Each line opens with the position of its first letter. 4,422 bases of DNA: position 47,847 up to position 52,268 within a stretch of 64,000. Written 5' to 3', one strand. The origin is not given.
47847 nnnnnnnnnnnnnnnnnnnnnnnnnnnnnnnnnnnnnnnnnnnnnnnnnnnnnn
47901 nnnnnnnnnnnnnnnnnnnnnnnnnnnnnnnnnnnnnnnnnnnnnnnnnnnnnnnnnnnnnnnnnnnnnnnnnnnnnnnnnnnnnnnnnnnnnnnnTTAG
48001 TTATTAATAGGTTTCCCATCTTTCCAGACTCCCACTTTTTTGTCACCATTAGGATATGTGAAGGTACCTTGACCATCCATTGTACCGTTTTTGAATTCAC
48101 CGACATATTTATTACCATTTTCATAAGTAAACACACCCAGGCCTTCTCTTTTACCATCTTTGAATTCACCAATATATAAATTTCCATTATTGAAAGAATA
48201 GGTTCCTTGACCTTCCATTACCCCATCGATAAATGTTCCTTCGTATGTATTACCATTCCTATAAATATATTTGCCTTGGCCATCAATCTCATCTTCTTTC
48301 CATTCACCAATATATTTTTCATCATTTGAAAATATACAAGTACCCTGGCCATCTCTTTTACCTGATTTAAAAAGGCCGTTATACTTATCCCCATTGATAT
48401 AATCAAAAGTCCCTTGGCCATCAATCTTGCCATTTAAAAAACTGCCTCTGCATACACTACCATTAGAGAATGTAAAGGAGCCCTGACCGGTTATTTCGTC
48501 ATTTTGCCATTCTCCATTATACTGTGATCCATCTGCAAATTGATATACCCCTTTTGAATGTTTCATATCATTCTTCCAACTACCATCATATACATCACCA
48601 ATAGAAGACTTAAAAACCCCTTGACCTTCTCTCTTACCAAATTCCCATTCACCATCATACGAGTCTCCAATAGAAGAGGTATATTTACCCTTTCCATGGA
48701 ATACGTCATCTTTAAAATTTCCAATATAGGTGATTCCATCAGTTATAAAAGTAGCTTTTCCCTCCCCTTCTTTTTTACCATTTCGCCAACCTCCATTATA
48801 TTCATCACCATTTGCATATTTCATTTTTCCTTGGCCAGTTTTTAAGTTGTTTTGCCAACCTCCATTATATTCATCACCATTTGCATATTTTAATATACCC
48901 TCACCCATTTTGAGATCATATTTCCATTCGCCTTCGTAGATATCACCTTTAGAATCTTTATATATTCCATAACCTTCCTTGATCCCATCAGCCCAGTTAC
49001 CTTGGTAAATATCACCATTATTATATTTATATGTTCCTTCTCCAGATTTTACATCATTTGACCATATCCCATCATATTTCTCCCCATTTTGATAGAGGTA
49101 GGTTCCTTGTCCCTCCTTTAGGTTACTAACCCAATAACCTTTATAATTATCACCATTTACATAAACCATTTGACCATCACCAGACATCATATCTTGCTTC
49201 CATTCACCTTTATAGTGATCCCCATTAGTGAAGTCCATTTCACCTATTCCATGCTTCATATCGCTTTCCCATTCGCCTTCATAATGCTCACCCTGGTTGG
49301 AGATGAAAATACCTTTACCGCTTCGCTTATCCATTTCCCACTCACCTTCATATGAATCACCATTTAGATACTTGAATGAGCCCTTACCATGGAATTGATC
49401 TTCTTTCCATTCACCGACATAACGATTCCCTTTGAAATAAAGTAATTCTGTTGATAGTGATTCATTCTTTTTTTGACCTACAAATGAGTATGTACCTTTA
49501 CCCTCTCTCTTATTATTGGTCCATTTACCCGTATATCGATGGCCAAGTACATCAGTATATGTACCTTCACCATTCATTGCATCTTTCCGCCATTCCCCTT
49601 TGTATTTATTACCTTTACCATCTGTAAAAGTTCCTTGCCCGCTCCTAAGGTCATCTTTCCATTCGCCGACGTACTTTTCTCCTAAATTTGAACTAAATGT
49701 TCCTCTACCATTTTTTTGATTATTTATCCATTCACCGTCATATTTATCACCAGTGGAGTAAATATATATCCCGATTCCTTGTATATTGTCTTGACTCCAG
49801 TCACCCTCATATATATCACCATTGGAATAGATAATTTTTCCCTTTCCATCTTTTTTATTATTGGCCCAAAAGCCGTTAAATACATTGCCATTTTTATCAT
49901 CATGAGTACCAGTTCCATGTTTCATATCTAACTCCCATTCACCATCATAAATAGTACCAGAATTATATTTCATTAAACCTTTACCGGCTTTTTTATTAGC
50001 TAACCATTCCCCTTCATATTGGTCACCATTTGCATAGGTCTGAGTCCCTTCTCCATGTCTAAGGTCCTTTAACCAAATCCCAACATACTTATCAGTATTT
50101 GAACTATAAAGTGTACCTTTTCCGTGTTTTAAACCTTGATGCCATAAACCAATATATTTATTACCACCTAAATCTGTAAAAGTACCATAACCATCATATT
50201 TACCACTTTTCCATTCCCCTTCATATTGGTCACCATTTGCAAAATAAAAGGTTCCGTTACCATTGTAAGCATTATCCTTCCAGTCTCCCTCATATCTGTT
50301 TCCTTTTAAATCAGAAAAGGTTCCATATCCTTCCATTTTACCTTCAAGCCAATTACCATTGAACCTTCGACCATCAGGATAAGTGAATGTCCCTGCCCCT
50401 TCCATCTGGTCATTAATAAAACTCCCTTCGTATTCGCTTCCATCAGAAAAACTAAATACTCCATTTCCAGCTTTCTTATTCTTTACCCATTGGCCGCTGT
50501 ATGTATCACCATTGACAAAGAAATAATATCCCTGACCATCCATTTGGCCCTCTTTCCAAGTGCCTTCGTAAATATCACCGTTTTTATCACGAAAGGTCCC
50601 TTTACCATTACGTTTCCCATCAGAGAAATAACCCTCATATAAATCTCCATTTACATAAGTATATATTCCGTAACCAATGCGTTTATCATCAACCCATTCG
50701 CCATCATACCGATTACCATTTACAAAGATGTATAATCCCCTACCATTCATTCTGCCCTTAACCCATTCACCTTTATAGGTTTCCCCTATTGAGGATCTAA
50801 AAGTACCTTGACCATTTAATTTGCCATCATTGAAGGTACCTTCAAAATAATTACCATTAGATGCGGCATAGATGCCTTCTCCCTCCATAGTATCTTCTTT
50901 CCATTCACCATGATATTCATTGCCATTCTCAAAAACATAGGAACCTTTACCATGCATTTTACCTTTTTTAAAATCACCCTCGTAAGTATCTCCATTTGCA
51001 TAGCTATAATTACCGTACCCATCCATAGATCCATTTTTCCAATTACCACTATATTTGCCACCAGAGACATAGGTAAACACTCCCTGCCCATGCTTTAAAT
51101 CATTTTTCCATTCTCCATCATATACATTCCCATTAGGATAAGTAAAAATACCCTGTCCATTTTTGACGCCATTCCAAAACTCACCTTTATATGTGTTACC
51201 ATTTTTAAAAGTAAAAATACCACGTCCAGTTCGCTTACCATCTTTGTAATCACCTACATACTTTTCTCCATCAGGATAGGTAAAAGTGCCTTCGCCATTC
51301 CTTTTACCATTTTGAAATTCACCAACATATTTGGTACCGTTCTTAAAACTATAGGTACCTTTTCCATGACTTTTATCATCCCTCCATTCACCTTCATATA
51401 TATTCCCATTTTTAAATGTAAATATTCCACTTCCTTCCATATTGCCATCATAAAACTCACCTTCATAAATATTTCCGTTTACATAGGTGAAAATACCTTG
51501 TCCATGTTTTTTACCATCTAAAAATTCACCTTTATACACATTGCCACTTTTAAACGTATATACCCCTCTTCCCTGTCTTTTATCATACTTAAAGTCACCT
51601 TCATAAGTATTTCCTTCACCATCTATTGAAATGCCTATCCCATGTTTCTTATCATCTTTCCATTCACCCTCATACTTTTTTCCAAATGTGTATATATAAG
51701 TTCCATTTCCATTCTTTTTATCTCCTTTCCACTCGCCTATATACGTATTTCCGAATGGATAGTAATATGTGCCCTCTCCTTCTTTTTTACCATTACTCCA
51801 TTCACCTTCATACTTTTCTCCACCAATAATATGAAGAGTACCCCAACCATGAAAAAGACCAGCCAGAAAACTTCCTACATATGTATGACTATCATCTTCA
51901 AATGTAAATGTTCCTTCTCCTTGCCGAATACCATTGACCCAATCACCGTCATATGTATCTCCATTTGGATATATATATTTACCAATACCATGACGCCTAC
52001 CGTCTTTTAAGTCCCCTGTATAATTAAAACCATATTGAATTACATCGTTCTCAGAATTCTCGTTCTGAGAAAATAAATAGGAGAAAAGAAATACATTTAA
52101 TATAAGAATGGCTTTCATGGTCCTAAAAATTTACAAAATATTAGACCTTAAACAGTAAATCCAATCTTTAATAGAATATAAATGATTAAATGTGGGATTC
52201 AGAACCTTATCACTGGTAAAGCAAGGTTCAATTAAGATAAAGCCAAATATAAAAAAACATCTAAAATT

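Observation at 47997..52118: Exported 1373-aa protein made almost entirely of ~58 tandem MORN repeats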

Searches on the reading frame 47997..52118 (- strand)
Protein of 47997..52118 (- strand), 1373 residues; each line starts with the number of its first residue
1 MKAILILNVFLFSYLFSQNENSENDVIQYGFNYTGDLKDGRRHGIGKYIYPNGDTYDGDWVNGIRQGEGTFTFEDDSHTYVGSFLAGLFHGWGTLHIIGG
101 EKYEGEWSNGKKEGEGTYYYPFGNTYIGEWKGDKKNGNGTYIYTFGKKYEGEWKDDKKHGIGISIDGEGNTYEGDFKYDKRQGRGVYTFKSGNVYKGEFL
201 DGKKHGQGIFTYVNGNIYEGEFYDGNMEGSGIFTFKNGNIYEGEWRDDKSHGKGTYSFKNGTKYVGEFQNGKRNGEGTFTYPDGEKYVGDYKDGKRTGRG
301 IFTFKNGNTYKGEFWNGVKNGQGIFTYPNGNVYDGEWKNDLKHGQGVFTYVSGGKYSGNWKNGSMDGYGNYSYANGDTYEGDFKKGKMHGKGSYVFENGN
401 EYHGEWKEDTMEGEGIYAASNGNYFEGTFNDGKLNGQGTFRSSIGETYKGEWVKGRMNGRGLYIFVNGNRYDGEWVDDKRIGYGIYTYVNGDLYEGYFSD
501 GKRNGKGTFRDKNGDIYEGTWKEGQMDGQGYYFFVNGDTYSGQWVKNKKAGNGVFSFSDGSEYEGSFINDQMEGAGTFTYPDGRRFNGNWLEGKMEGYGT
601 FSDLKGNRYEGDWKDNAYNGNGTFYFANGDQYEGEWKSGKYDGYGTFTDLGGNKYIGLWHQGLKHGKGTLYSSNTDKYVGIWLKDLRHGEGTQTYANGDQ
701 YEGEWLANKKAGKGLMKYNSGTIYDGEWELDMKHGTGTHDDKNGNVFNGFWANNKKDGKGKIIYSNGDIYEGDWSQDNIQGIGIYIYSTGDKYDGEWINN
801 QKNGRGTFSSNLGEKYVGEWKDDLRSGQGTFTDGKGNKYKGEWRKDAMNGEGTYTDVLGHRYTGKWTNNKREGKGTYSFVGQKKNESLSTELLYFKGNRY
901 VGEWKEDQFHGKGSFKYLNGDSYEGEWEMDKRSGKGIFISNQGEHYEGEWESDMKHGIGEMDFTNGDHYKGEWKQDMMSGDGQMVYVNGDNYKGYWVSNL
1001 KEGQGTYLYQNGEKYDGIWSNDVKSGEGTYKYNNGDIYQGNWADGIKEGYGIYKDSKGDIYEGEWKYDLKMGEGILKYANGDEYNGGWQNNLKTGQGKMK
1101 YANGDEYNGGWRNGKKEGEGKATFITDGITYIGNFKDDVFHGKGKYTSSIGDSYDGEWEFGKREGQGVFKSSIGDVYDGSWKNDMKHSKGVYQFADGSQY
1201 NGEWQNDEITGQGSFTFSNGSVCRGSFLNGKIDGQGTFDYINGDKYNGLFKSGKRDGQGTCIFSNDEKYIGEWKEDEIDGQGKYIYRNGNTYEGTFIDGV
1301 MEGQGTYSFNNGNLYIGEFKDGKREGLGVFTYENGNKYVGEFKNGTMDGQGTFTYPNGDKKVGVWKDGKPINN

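Call 3: search_protein_families(library=pfam, proteins=[window:47997-52118:-], max_evalue=0.01)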
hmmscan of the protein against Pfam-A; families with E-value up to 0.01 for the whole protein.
window:47997-52118:- (1373 aa): 1 family
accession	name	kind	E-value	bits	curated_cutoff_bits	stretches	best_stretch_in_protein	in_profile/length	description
PF02493.26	MORN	-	2.7e-294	932.7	22.5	49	333-354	1-22/23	MORN repeat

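Call 8: find_homologous_proteins(query=window:47997-52118:-, max_evalue=1e-10)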
Query window:47997-52118:- (1373 aa): 2146 proteins with E <= 1e-10 among 8000 candidates; the best 120 are listed.
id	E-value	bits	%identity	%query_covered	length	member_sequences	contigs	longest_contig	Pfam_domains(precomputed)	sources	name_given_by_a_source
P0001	1.0e-172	595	24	93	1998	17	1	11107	PF02493.27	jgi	jgi:hypothetical protein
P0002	4.2e-165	570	36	52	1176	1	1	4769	PF02493.27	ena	-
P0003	2.0e-163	564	32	81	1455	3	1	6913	PF13365.13,PF02493.27,PF00089.33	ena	-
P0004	1.1e-162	562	31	72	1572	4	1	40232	PF02493.27,PF21813.3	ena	-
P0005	7.8e-158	546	38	68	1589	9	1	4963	PF02493.27,PF00648.28,PF17479.8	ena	-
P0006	2.2e-157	544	29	97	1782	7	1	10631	PF02493.27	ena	-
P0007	8.0e-151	522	25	100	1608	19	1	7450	PF02493.27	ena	-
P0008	8.6e-147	509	40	44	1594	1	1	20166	PF02493.27,PF13424.13,PF12770.13,PF13374.13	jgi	-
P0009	5.3e-141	490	36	58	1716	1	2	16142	PF07714.24,PF00069.32,PF02493.27,PF18908.7,PF25199.2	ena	-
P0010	1.0e-136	476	37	39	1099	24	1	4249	PF02493.27,PF00397.33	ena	-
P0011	7.9e-133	463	32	69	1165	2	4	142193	PF02493.27,PF13676.12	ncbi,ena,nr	ncbi:MAG: TIR domain-containing protein [Lachnospiraceae bacterium]|nr:TIR domain-containing protein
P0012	2.4e-132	461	37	52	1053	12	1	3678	PF13365.13,PF02493.27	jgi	jgi:hypothetical protein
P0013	2.6e-131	458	32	63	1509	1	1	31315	PF02493.27,PF01926.30,PF00350.30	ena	-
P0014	4.8e-131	457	35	53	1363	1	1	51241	PF02493.27,PF13676.12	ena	-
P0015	3.7e-129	451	37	55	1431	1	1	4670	PF02493.27,PF00648.28,PF17479.8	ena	-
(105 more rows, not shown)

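Call 9: find_encoding_contigs(protein=window:47997-52118:-, flank=10000, max_places=6)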
Protein window:47997-52118:- (1373 aa): no gene with exactly this product is on record in the collection.

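Call 21: search_protein_families(library=ncbifam, proteins=[window:47997-52118:-], max_evalue=0.001)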
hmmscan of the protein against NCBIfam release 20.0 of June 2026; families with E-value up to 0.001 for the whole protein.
window:47997-52118:- (1373 aa): 0 families

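Call 70: search_protein_representatives(protein=window:48519-52118:-)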
Query: 1200 residues. Proteins with E-value up to 0.001 (for the whole library): 89285; up to 1e-10: 40680; up to 1e-30: 5915. The best 150 are listed.
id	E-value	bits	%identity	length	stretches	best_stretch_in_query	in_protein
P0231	4.6e-160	551.4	43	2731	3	98-422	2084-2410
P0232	1.9e-159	549.4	42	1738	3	172-530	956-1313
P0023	1.5e-139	483.5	39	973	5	145-396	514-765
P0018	1.1e-128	447.5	40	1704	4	153-484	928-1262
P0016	1.1e-128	447.5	36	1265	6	470-838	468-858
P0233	2.5e-128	446.2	38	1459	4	195-518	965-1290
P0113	4.9e-124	432.0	41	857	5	147-415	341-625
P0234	1.3e-120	420.7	40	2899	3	171-508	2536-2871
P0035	1.3e-115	404.1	36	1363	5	310-811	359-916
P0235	1.3e-115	404.1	38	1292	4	116-365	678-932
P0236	1.5e-113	397.3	41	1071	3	188-488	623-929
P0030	4.8e-113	395.6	46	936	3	172-438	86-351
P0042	1.5e-110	387.3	36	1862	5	372-608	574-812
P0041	1.5e-109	384.0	42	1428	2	120-499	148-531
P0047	4.0e-108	379.3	45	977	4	100-317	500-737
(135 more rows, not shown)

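Call 74: find_related_loci(query=A4, collection=metagenome_contigs, flank=3000)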
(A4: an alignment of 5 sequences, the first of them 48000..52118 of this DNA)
Query A4 (1373 aa) in metagenome_contigs; peptide patterns used: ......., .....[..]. (x = any residue, [..] = any of these).
599 stretches matched a pattern (row limit reached: there are more); 531 encode a relative of the query (tblastn E <= 1e-3); the best 80 are kept; 80 distinct loci.
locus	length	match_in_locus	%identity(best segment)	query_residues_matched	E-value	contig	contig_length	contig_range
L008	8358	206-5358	76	1-1373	0e+0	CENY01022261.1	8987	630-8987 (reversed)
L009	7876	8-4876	67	1-1373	0e+0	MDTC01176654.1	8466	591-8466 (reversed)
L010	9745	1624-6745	66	1-1372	0e+0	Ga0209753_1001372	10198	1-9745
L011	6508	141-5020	65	1-1373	0e+0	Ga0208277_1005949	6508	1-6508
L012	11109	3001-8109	66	1-1372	0e+0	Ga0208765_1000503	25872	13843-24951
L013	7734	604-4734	66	1-1373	0e+0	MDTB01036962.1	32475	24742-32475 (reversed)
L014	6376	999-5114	62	1-1372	0e+0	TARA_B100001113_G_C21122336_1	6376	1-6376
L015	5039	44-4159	62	1-1372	0e+0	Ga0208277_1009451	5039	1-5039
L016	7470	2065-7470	65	1-1373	0e+0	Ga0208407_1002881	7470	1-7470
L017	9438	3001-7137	63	1-1372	0e+0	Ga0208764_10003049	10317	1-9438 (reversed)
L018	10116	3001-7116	62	1-1372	0e+0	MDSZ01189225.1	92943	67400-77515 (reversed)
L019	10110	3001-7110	60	1-1371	0e+0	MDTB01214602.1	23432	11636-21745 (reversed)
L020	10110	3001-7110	60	1-1373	0e+0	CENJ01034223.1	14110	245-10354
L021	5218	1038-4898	59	1-1373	0e+0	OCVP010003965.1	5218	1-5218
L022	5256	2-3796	59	8-1371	0e+0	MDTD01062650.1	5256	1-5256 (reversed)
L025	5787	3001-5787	58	1-1371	0e+0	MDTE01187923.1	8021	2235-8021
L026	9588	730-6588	41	1-1373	0e+0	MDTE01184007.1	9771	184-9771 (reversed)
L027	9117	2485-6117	46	8-1372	0e+0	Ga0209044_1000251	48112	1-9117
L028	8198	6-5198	39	8-1371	0e+0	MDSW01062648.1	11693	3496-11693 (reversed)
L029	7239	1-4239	40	8-1371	0e+0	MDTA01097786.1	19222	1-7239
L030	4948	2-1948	58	26-1373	0e+0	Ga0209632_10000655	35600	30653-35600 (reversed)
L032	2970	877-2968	78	1-1373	0e+0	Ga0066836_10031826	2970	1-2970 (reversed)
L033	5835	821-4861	33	26-1373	0e+0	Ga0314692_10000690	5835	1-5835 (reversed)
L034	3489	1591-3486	51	8-1371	0e+0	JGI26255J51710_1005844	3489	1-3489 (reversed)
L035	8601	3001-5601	42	16-1373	1e-172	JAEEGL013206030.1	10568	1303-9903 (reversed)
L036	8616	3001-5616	41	16-1373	1e-166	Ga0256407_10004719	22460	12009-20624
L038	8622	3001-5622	42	8-1373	6e-166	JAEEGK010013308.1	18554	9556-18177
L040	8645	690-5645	45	1-1371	0e+0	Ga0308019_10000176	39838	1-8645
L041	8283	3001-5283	38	1-1371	2e-138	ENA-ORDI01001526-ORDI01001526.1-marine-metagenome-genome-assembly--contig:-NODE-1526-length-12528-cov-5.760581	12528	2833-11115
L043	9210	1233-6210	68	1-1373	0e+0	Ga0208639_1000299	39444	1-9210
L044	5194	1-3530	43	26-1373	2e-134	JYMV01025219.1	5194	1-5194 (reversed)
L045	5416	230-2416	37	26-1371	2e-124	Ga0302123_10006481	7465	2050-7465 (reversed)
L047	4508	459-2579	37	8-1373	7e-124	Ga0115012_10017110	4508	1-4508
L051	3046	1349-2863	44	29-1371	5e-104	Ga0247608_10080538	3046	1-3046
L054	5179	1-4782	41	2-1371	2e-97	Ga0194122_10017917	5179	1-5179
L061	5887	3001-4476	45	1-1373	4e-84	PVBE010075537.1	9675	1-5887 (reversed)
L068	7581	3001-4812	33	33-1373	4e-73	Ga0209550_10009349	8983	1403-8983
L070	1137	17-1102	43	29-1371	4e-78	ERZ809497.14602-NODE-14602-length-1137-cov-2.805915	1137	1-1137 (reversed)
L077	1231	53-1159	47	27-1373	3e-73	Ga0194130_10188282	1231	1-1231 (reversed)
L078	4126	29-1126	42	6-1373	1e-66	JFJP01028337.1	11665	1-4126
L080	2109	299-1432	43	6-1373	2e-69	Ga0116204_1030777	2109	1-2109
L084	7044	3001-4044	38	1-1371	2e-64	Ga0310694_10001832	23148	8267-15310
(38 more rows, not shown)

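Call 80: search_protein_families(library=pfam, proteins=[L026:715-7446:+, L026:7483-9252:+, L026:21-641:+, L040:675-5648:+, L027:2356-6123:+, L027:1649-2113:+, L027:1016-1624:+], max_evalue=0.001)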
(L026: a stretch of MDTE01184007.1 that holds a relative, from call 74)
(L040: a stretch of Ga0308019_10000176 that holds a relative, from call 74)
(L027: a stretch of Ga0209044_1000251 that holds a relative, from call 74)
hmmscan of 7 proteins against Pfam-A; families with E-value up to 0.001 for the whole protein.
L026:715-7446:+ (2243 aa): 1 family
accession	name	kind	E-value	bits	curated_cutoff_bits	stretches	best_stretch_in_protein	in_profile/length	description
PF02493.26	MORN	-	0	1439.3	22.5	58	981-1002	1-22/23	MORN repeat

L026:7483-9252:+ (589 aa): 3 families
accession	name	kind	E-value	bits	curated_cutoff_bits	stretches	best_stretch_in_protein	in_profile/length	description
PF09818.15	ABC_ATPase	-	2.7e-113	378.1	23.2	1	185-460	3-276/283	P-loop domain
PF20446.3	ABC_N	-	1.2e-34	120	26.5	1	17-178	3-160/162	ATPase of the ABC class N-terminal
PF21117.3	MRB1590_C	-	8.4e-24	84.6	27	1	484-581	1-99/102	MRB1590 C-terminal domain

L026:21-641:+ (206 aa): 0 families

L040:675-5648:+ (1657 aa): 2 families
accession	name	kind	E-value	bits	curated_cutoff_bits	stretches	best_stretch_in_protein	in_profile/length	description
PF02493.26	MORN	-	0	1062.5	22.5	44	1325-1347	1-23/23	MORN repeat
PF01436.27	NHL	-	0.00029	21.2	20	0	674-688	9-23/28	NHL repeat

L027:2356-6123:+ (1255 aa): 1 family
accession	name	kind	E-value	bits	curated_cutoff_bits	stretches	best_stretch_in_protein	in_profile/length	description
PF02493.26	MORN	-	3.6e-245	778.3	22.5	30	943-963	1-21/23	MORN repeat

L027:1649-2113:+ (154 aa): 0 families

L027:1016-1624:+ (202 aa): 1 family
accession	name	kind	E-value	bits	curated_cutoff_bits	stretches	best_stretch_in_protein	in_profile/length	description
PF07661.19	MORN_2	-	3.6e-16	57.8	29.6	0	69-89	2-22/22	MORN repeat variant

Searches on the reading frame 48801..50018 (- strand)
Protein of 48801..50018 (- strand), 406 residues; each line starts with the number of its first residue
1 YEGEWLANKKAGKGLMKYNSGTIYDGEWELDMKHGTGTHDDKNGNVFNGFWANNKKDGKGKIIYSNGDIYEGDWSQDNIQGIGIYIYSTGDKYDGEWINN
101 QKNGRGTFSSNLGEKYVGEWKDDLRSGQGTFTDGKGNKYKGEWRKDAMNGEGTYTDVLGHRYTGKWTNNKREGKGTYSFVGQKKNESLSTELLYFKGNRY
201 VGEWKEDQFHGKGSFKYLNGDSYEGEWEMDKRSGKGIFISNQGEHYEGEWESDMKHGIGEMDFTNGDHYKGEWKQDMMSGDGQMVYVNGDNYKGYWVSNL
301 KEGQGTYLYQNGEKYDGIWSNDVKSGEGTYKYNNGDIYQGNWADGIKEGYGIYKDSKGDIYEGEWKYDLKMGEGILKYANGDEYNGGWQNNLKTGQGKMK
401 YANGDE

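Call 41: predict_structure(alignment_id=A1)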
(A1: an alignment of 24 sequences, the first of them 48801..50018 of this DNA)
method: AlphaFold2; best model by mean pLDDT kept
length: 406 residues; sequences in the alignment: 24
mean_pLDDT: 94.5   pTM: 0.76
mean pLDDT of the five models: 94.5, 94.3, 94.3, 94.2, 94.2
residues with pLDDT >= 90: 377; 70-90: 13; 50-70: 4; < 50: 12
segments of 3 or more residues with pLDDT < 50: 182-193
pLDDT, mean of each block of 10 residues (from residue 1): 94 95 96 97 96 97 97 97 97 98 98 97 98 96 98 93 97 93 43 64 97 94 97 98 97 98 98 98 98 98 98 98 98 97 96 97 97 96 96 94 95
secondary structure, 60 per line:
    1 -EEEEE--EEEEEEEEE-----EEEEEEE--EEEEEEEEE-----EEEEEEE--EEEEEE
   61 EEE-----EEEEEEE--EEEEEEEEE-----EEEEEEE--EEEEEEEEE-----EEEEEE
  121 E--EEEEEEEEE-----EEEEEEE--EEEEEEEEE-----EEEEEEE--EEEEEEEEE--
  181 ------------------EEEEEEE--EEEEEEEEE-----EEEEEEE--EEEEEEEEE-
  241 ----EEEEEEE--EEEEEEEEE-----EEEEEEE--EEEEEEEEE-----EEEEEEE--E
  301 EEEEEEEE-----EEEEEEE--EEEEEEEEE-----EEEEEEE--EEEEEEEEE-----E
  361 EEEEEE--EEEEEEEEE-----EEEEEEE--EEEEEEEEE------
elements in order: E2-6 E9-17 E23-29 E32-40 E46-52 E55-63 E69-75 E78-86 E92-98 E101-109 E115-121 E124-132 E138-144 E147-155 E161-167 E170-178 E199-205 E208-216 E222-228 E231-239 E245-251 E254-262 E268-274 E277-285 E291-297 E300-308 E314-320 E323-331 E337-343 E346-354 E360-366 E369-377 E383-389 E392-400

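Call 47: fold_search(model_id=the predicted structure, library=pdb)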
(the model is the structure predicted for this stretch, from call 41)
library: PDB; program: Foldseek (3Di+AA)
matches with E <= 10: 765; with E <= 0.001: 82
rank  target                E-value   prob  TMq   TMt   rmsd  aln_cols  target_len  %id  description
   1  6t4r_CCC              1.9e-20  1.00  0.47  0.87   2.1       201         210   38  Crystal structure of Trypanosoma brucei Morn1 (released 2020-11-18)
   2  6t6q_AAA              2.2e-20  1.00  0.47  0.89   1.6       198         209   39  Crystal structure of Toxoplasma gondii Morn1 (extended conformation). (released 2020-11-18)
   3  6t6q_BBB              2.2e-20  1.00  0.48  0.92   1.7       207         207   38  Crystal structure of Toxoplasma gondii Morn1 (extended conformation). (released 2020-11-18)
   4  6t69                  4.4e-20  1.00  0.46  0.87   2.6       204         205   38  Crystal structure of Toxoplasma gondii Morn1(V shape) (released 2020-11-18)
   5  6t4r_AAA              4.6e-20  1.00  0.47  0.86   2.1       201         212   38  Crystal structure of Trypanosoma brucei Morn1 (released 2020-11-18)
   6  6t4d                  1.1e-19  1.00  0.46  0.89   1.9       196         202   38  Crystal structure of Plasmodium falciparum Morn1 (released 2020-11-18)
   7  6t68_A                3.5e-19  1.00  0.45  0.88   2.2       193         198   37  Crystal structure of Trypanosoma brucei Morn1 (released 2020-11-18)
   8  6t68_B                1.1e-18  1.00  0.44  0.87   2.3       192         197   37  Crystal structure of Trypanosoma brucei Morn1 (released 2020-11-18)
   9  7sqc_V1               4.6e-16  1.00  0.42  0.85   2.1       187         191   29  Ciliary C1 central pair apparatus isolated from Chlamydomonas reinhardtii (released 2022-04-13)
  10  8j07_A                3.6e-15  1.00  0.39  0.74  10.0       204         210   35  96nm repeat of human respiratory doublet microtubule and associated axonemal complexes (released 2023-07-26)
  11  7sqc_V0               1.0e-14  1.00  0.42  0.83   2.6       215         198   29  Ciliary C1 central pair apparatus isolated from Chlamydomonas reinhardtii (released 2022-04-13)
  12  9uo9                  1.7e-13  1.00  0.43  0.65   2.8       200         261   30  Structure of mouse Junctophilin-2 (released 2026-01-21)
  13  8j07_c1               2.1e-13  1.00  0.35  0.59   6.0       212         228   32  96nm repeat of human respiratory doublet microtubule and associated axonemal complexes (released 2023-07-26)
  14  7rxe                  4.9e-13  1.00  0.44  0.56   4.0       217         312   27  Crystal structure of junctophilin-2 (released 2022-02-23)
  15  7rw4                  8.6e-13  1.00  0.34  0.41   7.9       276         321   24  Crystal structure of junctophilin-1 (released 2022-02-23)
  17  7rxq_A                1.7e-12  1.00  0.43  0.62   2.5       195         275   32  Crystal structure of junctophilin-2 in complex with a CaV1.1 peptide (released 2022-02-23)
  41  6jle_A                3.5e-07  1.00  0.27  0.73   1.3       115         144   29  Crystal structure of MORN4/Myo3a complex (released 2019-07-24)
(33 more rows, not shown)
